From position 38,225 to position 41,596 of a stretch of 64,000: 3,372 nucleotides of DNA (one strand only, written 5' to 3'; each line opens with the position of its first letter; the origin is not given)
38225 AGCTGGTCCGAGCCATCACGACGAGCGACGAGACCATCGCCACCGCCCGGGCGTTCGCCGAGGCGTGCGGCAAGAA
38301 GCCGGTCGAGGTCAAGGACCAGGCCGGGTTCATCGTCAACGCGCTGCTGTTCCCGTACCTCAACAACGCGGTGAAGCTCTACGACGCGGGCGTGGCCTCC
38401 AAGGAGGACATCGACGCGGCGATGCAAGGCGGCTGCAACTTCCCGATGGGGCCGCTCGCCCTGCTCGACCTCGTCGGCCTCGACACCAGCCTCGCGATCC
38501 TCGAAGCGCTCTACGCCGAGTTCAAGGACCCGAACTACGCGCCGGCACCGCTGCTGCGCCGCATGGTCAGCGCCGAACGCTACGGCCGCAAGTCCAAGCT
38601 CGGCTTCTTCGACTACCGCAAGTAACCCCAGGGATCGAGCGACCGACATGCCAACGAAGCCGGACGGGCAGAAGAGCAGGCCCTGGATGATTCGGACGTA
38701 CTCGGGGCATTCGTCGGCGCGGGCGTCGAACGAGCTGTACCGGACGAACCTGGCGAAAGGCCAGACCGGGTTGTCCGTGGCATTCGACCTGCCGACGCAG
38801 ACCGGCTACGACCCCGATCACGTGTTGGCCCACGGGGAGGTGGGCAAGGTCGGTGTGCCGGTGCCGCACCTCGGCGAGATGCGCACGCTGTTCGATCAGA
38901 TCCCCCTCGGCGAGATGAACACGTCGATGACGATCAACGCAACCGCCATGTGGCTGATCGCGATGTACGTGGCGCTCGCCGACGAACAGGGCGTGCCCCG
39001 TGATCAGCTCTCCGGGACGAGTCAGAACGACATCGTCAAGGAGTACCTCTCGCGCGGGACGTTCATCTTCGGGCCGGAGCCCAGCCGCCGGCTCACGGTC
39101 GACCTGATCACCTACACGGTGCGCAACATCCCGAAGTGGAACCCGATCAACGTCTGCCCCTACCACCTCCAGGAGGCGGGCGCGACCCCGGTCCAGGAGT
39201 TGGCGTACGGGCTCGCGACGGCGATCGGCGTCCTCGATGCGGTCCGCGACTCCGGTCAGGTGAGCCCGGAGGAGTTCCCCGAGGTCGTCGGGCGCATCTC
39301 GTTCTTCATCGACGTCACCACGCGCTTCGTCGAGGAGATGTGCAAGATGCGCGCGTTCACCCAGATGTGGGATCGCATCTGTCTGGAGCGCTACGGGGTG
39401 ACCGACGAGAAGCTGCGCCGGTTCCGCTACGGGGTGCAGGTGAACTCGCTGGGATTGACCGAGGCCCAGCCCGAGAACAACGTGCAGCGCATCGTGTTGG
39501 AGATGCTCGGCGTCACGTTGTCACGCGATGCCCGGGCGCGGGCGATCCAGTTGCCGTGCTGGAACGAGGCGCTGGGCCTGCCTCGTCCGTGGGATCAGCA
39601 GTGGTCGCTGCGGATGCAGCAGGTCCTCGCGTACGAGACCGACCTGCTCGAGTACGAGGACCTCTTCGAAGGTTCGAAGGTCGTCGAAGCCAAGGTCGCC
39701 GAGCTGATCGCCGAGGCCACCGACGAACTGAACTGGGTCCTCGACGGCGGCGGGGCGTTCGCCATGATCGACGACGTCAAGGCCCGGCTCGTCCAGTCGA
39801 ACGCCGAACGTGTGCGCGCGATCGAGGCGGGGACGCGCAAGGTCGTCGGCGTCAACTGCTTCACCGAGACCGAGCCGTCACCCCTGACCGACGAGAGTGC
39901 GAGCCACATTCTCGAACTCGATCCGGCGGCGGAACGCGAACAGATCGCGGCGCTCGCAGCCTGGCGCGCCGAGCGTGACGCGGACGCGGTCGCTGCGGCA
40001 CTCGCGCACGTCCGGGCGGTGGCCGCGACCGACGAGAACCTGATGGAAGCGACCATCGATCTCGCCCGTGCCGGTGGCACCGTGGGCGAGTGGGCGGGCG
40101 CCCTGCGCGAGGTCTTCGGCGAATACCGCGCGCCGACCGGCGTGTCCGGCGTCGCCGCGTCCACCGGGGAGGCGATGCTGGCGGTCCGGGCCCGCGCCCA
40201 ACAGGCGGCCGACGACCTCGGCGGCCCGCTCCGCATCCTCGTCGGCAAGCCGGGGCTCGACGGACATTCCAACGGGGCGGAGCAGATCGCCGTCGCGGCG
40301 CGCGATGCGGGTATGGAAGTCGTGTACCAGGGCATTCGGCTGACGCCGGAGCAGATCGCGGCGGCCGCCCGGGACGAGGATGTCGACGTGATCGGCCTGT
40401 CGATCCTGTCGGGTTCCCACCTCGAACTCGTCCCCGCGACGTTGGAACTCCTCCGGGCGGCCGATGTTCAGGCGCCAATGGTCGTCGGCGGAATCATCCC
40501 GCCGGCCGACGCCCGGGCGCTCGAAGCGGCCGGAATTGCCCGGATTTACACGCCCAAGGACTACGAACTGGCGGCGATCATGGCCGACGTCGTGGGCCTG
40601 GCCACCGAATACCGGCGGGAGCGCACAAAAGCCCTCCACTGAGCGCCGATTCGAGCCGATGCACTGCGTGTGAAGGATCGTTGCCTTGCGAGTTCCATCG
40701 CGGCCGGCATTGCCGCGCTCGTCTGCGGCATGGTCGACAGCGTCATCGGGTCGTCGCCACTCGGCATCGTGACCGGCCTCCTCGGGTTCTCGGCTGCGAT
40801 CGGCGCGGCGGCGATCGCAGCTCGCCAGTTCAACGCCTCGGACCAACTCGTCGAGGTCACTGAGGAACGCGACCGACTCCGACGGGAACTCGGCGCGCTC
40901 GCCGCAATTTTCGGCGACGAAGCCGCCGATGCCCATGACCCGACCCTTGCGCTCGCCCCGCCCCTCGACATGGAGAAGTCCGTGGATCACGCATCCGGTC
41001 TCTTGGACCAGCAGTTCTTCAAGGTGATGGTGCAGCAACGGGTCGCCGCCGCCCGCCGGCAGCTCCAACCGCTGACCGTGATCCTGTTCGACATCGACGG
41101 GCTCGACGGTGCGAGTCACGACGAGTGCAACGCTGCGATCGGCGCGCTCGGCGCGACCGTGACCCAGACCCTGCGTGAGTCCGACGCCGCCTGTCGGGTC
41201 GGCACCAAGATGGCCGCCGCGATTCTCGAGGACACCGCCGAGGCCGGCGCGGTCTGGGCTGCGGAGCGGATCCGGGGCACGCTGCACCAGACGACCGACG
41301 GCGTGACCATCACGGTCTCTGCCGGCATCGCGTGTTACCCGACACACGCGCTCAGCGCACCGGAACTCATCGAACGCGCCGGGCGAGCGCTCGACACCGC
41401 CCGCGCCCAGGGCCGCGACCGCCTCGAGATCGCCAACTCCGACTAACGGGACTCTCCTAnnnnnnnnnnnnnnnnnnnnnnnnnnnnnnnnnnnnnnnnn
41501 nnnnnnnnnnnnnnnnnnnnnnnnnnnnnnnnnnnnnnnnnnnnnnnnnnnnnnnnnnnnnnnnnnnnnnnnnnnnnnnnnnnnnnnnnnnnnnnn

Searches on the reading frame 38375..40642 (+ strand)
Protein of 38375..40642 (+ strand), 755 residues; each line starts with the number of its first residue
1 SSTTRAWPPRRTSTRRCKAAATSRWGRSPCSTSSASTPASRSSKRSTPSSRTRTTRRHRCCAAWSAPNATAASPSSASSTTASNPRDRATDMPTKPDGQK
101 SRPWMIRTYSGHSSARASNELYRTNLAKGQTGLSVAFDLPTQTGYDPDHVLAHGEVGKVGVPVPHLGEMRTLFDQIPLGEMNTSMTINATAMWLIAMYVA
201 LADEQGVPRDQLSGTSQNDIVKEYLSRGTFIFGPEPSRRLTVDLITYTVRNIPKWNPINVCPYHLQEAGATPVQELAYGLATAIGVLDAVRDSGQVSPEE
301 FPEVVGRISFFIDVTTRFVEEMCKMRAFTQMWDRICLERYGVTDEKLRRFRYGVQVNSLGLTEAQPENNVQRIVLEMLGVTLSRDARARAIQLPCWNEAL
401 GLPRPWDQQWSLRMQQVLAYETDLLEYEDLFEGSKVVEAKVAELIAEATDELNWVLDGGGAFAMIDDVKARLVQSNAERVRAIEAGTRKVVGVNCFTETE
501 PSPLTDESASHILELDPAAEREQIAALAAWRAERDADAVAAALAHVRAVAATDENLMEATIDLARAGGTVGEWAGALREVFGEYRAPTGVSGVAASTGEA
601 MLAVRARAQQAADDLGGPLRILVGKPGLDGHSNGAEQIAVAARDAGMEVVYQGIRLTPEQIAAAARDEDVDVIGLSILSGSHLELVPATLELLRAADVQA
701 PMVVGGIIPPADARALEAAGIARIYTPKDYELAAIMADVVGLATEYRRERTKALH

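Call 39: search_protein_families(library=pfam, proteins=[window:38375-40642:+], max_evalue=0.00001)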
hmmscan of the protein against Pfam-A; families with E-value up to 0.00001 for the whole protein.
window:38375-40642:+ (755 aa): 2 families
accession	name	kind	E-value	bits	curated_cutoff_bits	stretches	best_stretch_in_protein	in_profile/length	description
PF01642.28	MM_CoA_mutase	-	1.8e-123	413.3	22.1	1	94-582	37-512/512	Methylmalonyl-CoA mutase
PF02310.24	B12-binding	-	2.1e-21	76.4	32.1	1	620-722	2-106/121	B12 binding domain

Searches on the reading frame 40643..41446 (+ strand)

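Call 39: search_protein_families(library=pfam, proteins=[window:40643-41446:+], max_evalue=0.00001)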
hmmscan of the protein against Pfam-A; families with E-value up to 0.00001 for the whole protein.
window:40643-41446:+ (267 aa): 1 family
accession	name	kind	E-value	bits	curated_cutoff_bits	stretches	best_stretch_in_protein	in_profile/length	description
PF00990.26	GGDEF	-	1.5e-16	61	23.8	1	114-260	3-161/161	Diguanylate cyclase, GGDEF domain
